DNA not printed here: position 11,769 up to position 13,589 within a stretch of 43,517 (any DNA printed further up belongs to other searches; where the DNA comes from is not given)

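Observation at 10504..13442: Three-gene flavin module: NqrC-like FMN-binding protein, ApbE, and an RnfD/NqrB-FNR fusion as a candidate minimal transmembrane electron conduit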

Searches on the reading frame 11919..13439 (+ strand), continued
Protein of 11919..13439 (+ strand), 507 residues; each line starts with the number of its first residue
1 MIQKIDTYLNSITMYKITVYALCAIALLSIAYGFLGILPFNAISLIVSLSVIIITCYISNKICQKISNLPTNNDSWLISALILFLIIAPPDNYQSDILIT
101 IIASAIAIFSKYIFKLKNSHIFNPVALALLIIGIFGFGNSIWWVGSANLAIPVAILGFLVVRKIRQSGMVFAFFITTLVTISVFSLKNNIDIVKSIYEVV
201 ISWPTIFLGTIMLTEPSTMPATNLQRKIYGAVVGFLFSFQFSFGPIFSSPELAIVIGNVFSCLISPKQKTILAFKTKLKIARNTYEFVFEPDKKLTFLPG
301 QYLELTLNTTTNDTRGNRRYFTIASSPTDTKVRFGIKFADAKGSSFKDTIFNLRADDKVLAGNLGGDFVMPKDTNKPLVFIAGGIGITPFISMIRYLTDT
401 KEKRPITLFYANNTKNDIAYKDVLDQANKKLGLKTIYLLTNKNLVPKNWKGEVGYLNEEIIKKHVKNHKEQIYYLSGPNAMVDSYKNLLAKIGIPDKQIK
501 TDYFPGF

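Call 43: predict_structure(alignment_id=A2)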
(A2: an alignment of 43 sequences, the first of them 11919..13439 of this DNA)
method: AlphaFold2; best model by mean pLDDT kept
length: 507 residues; sequences in the alignment: 43
mean_pLDDT: 89.9   pTM: 0.85
mean pLDDT of the five models: 89.9, 89.1, 88.8, 88.8, 87.7
residues with pLDDT >= 90: 332; 70-90: 163; 50-70: 12; < 50: 0
segments of 3 or more residues with pLDDT < 50: none
pLDDT, mean of each block of 10 residues (from residue 1): 80 86 96 93 94 96 82 85 93 85 94 79 92 85 90 94 90 95 90 86 87 88 91 93 82 93 80 95 95 90 86 78 94 90 81 92 89 94 94 97 96 94 95 95 91 94 92 91 93 94 71
secondary structure, 60 per line:
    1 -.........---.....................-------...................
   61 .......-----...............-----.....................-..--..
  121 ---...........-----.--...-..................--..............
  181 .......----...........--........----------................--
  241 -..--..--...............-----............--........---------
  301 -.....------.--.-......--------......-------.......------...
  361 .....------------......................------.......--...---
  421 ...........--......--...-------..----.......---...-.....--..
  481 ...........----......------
elements in order: H2-10 H14-34 H42-67 H73-86 H93-113 H124-134 H147-164 H167-187 H192-202 H205-212 H223-238 H250-264 E270-281 E284-291 E302-306 E318-323 E332-337 H345-351 E358-365 E378-383 H384-399 E406-412 H421-431 E434-439 H458-464 E472-476 H479-491 E499-501

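Call 48: fold_search(model_id=the predicted structure, library=pdb)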
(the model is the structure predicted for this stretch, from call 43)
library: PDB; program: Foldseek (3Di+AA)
matches with E <= 10: 1355; with E <= 0.001: 329
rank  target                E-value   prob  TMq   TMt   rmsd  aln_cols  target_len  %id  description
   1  1gvh                  4.0e-17  1.00  0.44  0.56   6.4       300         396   17  The X-ray structure of ferric Escherichia coli flavohemoglobin reveals an unespected geometry of the distal heme pocket (released 2002-08-06)
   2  6o0a                  5.2e-16  1.00  0.42  0.55   7.8       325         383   18  Crystal structure of flavohemoglobin from Malassezia yamatoensis with bound FAD and heme determined by iron SAD phasing (released 2019-03-06)
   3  4eh1_B                7.9e-16  1.00  0.42  0.85   2.8       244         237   18  Crystal Structure of the Flavohem-like-FAD/NAD Binding Domain of Nitric Oxide Dioxygenase from Vibrio cholerae O1 biov (released 2012-04-25)
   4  5ogx                  2.2e-15  1.00  0.42  0.63   2.7       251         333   22  Crystal structure of Amycolatopsis cytochrome P450 reductase GcoB. (released 2018-07-04)
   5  4eh1_A                2.3e-15  1.00  0.41  0.85   2.5       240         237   18  Crystal Structure of the Flavohem-like-FAD/NAD Binding Domain of Nitric Oxide Dioxygenase from Vibrio cholerae O1 biov (released 2012-04-25)
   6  8qt6                  2.6e-15  1.00  0.41  0.51  17.1       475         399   17  Cryo-EM structure of Streptococcus pneumoniae NADPH oxidase (released 2024-07-24)
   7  6mv1                  3.3e-15  1.00  0.41  0.57   3.2       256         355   21  2.15A resolution structure of the CS-b5R domains of human Ncb5or (NAD+ form) (released 2019-07-17)
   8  8qta                  3.7e-15  1.00  0.40  0.49  17.3       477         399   17  Cryo-EM structure of Streptococcus pneumoniae NADPH oxidase F397A mutant in complex with NADPH (released 2024-07-24)
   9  2r6h_C                6.1e-15  1.00  0.41  0.70   5.0       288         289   20  Crystal structure of the domain comprising the NAD binding and the FAD binding regions of the NADH:ubiquinone oxidored (released 2007-09-11)
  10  2r6h_A                7.5e-15  1.00  0.43  0.73   2.9       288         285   20  Crystal structure of the domain comprising the NAD binding and the FAD binding regions of the NADH:ubiquinone oxidored (released 2007-09-11)
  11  4g1v                  7.9e-15  1.00  0.45  0.56  10.1       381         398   15  X-ray structure of yeast flavohemoglobin (released 2012-11-14)
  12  7tnv                  8.3e-15  1.00  0.42  0.76   3.6       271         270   24  Crystal Structure Of Human NADH-Cytochrome B5 Reductase T117S Mutant (released 2023-04-12)
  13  2r6h_B                8.8e-15  1.00  0.41  0.71   3.9       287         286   18  Crystal structure of the domain comprising the NAD binding and the FAD binding regions of the NADH:ubiquinone oxidored (released 2007-09-11)
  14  4wqm                  9.2e-15  1.00  0.38  0.58   3.9       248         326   23  Structure of the toluene 4-monooxygenase NADH oxidoreductase T4moF, K270S K271S variant (released 2015-09-09)
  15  7qty                  1.4e-14  1.00  0.41  0.72   4.9       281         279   18  X-ray structure of FAD domain of NqrF of Klebsiella pneumoniae (released 2022-02-09)
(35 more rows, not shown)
